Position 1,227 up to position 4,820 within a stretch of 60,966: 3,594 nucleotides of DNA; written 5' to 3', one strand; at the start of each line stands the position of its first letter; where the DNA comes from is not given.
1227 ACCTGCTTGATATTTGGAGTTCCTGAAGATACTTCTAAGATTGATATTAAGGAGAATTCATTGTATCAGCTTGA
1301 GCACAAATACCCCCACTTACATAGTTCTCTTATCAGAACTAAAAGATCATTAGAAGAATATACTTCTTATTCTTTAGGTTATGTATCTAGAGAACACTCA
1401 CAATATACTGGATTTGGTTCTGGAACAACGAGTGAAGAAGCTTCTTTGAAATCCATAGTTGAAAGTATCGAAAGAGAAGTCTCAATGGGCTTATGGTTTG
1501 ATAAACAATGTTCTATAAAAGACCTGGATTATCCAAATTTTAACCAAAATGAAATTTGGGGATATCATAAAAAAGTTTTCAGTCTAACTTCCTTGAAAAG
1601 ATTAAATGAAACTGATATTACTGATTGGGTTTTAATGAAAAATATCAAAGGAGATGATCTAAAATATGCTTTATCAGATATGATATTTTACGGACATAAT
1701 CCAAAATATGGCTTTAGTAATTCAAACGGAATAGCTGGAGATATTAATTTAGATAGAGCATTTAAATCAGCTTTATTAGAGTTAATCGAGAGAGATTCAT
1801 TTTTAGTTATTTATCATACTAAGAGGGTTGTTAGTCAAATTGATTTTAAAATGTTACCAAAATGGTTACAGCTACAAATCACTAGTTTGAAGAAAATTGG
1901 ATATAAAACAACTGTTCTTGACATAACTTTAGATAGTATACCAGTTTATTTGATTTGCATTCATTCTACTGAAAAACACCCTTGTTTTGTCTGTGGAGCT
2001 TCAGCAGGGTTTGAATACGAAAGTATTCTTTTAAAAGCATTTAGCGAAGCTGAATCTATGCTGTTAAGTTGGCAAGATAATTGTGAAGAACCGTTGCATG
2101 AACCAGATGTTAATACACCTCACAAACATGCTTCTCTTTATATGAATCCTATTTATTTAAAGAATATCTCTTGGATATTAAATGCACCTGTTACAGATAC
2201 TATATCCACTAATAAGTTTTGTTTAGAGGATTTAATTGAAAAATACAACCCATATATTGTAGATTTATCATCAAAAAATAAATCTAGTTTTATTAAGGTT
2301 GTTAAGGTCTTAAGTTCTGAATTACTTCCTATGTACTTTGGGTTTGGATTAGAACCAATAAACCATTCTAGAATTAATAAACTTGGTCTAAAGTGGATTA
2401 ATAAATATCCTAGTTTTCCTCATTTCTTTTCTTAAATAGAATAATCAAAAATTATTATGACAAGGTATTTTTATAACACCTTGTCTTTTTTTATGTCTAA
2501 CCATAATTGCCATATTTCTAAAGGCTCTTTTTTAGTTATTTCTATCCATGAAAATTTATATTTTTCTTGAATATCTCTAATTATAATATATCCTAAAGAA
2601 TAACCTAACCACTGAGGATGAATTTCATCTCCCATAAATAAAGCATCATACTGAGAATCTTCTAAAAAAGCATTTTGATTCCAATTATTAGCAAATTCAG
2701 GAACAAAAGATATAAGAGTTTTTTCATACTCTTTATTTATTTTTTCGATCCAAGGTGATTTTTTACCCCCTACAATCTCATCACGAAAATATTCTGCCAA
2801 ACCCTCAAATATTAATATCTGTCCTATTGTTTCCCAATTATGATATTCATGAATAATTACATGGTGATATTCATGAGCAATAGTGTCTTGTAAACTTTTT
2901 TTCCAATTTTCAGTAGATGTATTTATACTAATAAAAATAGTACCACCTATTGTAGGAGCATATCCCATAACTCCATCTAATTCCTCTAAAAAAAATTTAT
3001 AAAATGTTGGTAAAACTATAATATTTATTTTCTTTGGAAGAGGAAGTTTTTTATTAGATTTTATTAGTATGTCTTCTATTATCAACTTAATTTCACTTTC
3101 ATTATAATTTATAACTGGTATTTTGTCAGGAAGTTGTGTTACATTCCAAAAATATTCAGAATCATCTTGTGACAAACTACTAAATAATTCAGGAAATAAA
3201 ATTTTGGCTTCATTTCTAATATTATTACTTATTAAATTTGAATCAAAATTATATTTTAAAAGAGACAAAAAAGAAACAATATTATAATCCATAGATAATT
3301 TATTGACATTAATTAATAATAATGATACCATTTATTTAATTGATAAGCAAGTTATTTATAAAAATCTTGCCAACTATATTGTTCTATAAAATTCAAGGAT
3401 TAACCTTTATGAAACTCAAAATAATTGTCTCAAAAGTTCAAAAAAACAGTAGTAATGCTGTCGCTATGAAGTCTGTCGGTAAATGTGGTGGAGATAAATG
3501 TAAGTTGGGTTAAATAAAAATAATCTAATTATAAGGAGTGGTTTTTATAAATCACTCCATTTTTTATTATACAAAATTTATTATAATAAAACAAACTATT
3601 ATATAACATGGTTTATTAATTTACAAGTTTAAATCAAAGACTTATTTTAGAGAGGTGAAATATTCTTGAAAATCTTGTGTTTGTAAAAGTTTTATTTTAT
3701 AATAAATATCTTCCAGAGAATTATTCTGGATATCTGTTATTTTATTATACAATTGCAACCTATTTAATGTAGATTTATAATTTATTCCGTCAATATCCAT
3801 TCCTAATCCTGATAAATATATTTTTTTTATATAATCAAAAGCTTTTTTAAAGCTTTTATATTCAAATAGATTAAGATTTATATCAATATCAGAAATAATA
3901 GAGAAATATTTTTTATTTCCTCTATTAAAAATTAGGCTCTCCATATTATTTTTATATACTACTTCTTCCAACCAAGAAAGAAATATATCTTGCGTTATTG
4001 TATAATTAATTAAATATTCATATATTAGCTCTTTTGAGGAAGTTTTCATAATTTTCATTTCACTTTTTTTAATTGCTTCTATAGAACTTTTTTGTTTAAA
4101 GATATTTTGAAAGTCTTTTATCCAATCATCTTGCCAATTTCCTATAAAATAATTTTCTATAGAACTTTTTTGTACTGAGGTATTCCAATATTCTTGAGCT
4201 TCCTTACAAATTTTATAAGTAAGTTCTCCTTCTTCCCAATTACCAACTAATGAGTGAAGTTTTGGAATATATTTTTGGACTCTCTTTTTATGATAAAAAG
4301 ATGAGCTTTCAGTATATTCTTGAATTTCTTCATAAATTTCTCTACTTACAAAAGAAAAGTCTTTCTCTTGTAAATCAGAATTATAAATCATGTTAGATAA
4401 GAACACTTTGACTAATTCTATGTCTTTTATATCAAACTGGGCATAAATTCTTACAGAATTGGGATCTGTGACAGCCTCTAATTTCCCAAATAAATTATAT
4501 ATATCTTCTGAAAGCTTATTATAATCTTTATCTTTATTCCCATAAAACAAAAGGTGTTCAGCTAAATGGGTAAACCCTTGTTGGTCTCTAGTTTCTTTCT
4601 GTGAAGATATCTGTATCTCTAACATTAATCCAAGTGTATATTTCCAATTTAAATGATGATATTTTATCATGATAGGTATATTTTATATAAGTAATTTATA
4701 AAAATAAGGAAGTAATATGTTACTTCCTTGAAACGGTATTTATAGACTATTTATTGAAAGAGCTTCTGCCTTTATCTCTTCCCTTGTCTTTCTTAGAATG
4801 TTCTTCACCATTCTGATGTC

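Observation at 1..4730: Compact RiPP-like locus built around a single RRE-SagB-YcaO fusion protein with two metallopeptidases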

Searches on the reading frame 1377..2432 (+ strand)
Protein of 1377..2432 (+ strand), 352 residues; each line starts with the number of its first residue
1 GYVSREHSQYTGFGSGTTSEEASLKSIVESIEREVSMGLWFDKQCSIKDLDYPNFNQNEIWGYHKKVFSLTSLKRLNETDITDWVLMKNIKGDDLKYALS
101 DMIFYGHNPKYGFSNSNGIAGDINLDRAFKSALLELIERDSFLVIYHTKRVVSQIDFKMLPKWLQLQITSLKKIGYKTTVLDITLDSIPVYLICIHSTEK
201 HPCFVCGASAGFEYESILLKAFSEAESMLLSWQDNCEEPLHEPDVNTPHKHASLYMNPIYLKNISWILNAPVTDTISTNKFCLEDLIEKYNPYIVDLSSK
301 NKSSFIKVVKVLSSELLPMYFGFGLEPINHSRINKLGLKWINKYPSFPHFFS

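Call 77: search_solved_structures(query=window:1377-2432:+, max_evalue=1, show_alignments=4)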
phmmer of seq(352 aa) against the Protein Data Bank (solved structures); distinct sequences matched with E-value up to 1: 5.
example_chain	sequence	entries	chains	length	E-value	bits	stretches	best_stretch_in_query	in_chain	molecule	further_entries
6pe3_A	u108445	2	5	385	5e-09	39.1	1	77-226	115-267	Uncharacterized protein MJ1094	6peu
7u58_A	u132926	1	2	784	3e-06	30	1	76-229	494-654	MusD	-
4bs9_A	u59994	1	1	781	0.0011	21.5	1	75-240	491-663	TRUD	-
4v1t_A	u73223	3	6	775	0.053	16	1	77-230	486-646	LYND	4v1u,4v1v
7al1_A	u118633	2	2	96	0.9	11.9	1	275-338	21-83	Cell division protein SepF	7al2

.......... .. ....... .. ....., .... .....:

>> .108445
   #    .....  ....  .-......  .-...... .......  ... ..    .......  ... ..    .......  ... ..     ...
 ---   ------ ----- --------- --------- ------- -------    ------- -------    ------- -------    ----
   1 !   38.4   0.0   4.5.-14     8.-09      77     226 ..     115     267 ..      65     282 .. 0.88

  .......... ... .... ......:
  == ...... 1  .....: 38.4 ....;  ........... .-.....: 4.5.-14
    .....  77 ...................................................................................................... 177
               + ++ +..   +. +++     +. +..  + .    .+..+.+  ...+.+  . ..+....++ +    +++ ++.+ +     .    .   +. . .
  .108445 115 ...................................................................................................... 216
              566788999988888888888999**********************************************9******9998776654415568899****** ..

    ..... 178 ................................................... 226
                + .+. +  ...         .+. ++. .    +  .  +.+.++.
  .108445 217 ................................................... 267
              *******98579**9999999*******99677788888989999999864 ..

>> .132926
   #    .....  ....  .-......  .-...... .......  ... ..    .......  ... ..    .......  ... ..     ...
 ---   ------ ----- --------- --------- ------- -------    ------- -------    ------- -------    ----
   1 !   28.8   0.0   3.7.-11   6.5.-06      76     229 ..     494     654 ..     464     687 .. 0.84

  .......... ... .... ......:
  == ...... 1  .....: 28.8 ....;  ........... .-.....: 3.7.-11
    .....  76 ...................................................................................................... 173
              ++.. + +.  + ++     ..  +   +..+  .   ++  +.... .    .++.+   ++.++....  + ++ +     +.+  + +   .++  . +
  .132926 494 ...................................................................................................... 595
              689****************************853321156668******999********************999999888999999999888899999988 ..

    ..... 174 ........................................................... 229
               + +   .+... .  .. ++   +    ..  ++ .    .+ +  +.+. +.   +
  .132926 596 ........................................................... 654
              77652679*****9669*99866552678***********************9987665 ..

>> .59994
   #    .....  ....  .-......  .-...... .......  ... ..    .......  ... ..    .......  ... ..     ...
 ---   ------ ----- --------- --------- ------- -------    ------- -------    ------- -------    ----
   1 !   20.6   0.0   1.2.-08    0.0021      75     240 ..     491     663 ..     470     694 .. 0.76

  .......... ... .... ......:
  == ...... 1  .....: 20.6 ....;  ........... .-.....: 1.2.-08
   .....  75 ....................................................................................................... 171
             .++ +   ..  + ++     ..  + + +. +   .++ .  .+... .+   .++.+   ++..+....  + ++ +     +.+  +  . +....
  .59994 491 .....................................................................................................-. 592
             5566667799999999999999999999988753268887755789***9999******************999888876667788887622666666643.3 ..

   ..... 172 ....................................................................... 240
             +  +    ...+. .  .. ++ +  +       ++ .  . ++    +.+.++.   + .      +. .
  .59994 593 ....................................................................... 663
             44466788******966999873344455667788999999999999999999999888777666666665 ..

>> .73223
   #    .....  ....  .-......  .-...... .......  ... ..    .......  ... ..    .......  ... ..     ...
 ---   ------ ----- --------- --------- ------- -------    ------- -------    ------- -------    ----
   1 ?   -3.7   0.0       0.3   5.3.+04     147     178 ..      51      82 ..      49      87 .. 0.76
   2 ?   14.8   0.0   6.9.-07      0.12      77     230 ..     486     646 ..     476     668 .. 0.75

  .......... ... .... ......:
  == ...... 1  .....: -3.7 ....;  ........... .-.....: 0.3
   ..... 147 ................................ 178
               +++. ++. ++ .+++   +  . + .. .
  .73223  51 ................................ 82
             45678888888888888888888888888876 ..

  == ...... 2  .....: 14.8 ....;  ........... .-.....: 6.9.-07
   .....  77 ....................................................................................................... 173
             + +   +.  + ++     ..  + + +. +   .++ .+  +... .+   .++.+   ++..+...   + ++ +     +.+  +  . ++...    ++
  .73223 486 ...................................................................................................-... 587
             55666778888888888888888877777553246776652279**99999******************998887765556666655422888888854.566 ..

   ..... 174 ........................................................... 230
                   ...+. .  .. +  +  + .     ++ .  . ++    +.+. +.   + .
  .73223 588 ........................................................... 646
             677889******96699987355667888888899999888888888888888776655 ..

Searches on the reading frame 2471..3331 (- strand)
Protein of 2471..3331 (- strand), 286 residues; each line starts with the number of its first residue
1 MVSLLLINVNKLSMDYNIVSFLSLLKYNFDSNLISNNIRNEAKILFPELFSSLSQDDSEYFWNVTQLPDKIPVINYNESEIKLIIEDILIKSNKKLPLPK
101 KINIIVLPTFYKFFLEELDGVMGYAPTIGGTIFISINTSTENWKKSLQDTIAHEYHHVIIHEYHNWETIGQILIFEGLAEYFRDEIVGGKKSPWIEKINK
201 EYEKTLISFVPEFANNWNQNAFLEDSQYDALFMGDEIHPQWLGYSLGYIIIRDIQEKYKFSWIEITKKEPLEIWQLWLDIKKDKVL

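Call 3: search_protein_families(library=pfam, proteins=[window:2471-3331:-], max_evalue=0.1)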
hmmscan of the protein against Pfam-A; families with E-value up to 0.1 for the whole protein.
window:2471-3331:- (286 aa): 4 families
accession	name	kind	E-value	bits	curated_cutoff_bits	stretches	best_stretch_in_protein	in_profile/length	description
PF10026.15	DUF2268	-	9e-28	97.5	23.6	1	101-273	20-193/195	Predicted Zn-dependent protease (DUF2268)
PF18958.6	DUF5700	-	0.0002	21.3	25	1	97-256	85-253/283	Putative zinc dependent peptidase (DUF5700)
PF01433.26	Peptidase_M1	-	0.014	15.4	27.7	1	101-194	25-114/218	Peptidase family M1 domain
PF08112.16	ATP-synt_E_2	-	0.038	14.7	25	0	190-206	23-39/56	ATP synthase epsilon subunit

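Call 4: search_protein_families(library=ncbifam, proteins=[window:2471-3331:-], max_evalue=0.1)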
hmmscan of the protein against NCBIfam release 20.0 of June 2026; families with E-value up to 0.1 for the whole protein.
window:2471-3331:- (286 aa): 3 families
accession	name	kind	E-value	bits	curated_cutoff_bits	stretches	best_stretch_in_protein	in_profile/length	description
NF033876.2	flagella_HExxH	equivalog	0.029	13.8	205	1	139-181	120-162/384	flagellinolysin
NF006990.0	PRK09455.1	equivalog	0.075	12.2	368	0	5-82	167-243/319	sigma-E factor regulatory protein RseB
NF045524.1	MXAN_6640_HExxH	subfamily_domain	0.088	12.5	140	0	144-169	108-133/290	MXAN_6640 family putative metalloprotease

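Call 85: search_solved_structures(query=A5, max_evalue=1)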
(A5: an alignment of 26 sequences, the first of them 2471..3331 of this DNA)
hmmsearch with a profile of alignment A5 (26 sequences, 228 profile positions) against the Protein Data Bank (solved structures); distinct sequences matched with E-value up to 1: 77 (the best 60 are shown).
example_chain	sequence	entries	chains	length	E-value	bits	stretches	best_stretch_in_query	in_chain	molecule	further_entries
7bb8_A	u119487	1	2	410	0.00079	22.2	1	36-121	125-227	Neutral metalloprotease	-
6ncl_c2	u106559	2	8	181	0.001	21.8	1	35-121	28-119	P4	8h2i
4kx7_A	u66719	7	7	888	0.012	18.4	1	3-151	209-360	Glutamyl aminopeptidase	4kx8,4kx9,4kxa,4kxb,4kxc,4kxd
7bb9_A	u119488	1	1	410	0.039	16.7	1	36-120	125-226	Lugdulysin E242Q Y315F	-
6emw_A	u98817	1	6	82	0.048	16.4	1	37-77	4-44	ATP-dependent Clp protease ATP-binding subunit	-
6w42_A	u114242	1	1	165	0.092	15.5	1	152-203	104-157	HIV Integrase catalytic domain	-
3c37_A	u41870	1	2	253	0.095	15.4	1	95-125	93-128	Peptidase, M48 family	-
1ex4_A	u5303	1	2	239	0.1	15.3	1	153-212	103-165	INTEGRASE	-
7l23_A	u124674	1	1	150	0.1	15.3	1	151-201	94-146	Integrase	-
1b9f_A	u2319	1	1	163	0.13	14.9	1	150-203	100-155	PROTEIN (INTEGRASE)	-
1b92_A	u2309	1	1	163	0.16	14.7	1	151-203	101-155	PROTEIN (INTEGRASE)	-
4il3_A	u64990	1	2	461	0.19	14.4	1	45-114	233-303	Ste24p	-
7l2y_AAA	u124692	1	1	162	0.19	14.4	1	155-203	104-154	Integrase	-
5hrp_A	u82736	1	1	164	0.22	14.2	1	152-203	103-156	Integrase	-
4ojr_A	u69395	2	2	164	0.22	14.2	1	152-203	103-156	HIV-1 Integrase | Integrase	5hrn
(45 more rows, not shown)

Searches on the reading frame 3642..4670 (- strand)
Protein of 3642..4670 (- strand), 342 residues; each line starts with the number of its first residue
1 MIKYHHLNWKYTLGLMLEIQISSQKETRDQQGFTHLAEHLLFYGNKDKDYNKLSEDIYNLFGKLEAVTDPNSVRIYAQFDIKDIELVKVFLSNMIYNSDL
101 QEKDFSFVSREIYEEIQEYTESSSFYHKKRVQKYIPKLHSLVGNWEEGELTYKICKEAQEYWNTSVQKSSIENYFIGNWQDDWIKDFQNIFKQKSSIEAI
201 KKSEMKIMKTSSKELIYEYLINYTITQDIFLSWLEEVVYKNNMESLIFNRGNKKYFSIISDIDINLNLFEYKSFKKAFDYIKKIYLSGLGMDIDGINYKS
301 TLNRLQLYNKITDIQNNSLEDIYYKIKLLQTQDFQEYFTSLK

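Call 3: search_protein_families(library=pfam, proteins=[window:3642-4670:-], max_evalue=0.1)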
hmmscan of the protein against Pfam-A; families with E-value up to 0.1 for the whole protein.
window:3642-4670:- (342 aa): 1 family
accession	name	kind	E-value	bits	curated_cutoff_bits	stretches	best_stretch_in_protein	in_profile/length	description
PF00675.25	Peptidase_M16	-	8.7e-13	48.9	22.3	1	16-123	16-123/149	Insulinase (Peptidase family M16)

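Call 4: search_protein_families(library=ncbifam, proteins=[window:3642-4670:-], max_evalue=0.1)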
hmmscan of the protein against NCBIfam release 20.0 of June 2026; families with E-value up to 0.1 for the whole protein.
window:3642-4670:- (342 aa): 0 families

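Call 49: find_homologous_proteins(query=window:3642-4670:-)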
Query window:3642-4670:- (342 aa): 3 proteins with E <= 0.001 among 1143 candidates.
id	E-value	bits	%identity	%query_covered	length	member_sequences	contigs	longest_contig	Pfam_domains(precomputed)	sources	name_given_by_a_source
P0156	7.0e-212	721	96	100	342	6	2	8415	PF00675.26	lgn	-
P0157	8.0e-152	523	71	99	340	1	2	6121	PF00675.26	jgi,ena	-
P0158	6.4e-117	409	60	96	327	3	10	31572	PF00675.26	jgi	-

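Call 51: find_encoding_contigs(protein=P0158, flank=8000, max_places=3)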
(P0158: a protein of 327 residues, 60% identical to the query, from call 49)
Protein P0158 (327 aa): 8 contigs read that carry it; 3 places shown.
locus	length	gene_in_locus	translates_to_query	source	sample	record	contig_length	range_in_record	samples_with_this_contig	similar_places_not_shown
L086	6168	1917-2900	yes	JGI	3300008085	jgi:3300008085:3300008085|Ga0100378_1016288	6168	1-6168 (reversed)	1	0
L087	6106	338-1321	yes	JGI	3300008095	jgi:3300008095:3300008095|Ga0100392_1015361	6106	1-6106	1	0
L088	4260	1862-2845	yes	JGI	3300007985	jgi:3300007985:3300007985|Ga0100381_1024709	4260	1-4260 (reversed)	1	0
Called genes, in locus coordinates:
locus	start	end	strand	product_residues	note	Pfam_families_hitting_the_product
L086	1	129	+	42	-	?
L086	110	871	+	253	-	PF02463:SMC_N (weak), PF00005:ABC_tran, PF13304:AAA_21 (faint)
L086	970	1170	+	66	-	PF04149:DUF397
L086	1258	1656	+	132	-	-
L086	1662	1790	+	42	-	-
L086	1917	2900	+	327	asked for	PF00675:Peptidase_M16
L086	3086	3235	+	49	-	-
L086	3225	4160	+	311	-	-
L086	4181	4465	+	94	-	PF01883:FeS_assembly_P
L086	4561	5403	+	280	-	PF02498:Bro-N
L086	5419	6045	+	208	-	PF06055:ExoD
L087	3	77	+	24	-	?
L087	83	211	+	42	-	-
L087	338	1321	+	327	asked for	PF00675:Peptidase_M16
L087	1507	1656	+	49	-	-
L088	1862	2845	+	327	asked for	PF00675:Peptidase_M16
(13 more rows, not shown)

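Call 52: find_encoding_contigs(protein=P0157, flank=8000, max_places=2)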
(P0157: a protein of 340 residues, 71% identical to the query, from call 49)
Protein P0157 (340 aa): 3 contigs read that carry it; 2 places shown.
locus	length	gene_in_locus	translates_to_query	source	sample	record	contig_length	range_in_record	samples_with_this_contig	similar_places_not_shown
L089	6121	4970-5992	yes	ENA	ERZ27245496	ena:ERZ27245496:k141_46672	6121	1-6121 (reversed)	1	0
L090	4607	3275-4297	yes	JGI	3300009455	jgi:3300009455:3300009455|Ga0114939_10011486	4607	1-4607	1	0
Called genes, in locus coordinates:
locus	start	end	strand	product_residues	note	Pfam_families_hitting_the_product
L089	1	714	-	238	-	?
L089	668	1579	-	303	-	-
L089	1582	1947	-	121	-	-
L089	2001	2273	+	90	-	PF01016:Ribosomal_L27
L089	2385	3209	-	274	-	-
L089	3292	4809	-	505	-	PF05362:Lon_C (weak), PF13541:ChlI, PF00158:Sigma54_activat (faint), PF01078:Mg_chelatase, PF07728:AAA_5 (faint), PF00493:MCM (weak), PF13335:Mg_chelatase_C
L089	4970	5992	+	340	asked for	PF00675:Peptidase_M16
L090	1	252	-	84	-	?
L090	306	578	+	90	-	PF01016:Ribosomal_L27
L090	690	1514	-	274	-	-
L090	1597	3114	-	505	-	PF05362:Lon_C (weak), PF13541:ChlI, PF00158:Sigma54_activat (faint), PF01078:Mg_chelatase, PF07728:AAA_5 (faint), PF00493:MCM (weak), PF13335:Mg_chelatase_C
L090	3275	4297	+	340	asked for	PF00675:Peptidase_M16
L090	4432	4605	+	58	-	?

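Call 53: find_encoding_contigs(protein=P0156, flank=8000, max_places=2)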
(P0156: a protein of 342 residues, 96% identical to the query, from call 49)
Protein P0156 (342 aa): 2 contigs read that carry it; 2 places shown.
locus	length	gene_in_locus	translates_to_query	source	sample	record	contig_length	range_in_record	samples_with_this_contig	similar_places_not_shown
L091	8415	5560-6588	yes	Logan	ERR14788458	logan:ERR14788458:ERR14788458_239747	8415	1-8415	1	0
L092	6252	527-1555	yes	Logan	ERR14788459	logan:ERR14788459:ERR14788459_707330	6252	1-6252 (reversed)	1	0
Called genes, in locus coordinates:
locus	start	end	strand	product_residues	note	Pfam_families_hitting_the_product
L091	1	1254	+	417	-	?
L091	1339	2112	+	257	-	PF01909:NTP_transf_2 (weak), PF18765:Polbeta (weak)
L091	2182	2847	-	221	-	-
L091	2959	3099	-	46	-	-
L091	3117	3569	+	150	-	PF07173:GRDP-like, PF27765:UCP032817-like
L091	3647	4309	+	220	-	PF13489:Methyltransf_23 (weak)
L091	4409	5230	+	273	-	-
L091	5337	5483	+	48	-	-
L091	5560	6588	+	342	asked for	PF00675:Peptidase_M16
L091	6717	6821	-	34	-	-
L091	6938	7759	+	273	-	PF10026:DUF2268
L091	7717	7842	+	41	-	-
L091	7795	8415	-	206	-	?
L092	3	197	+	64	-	?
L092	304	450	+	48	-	-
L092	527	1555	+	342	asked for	PF00675:Peptidase_M16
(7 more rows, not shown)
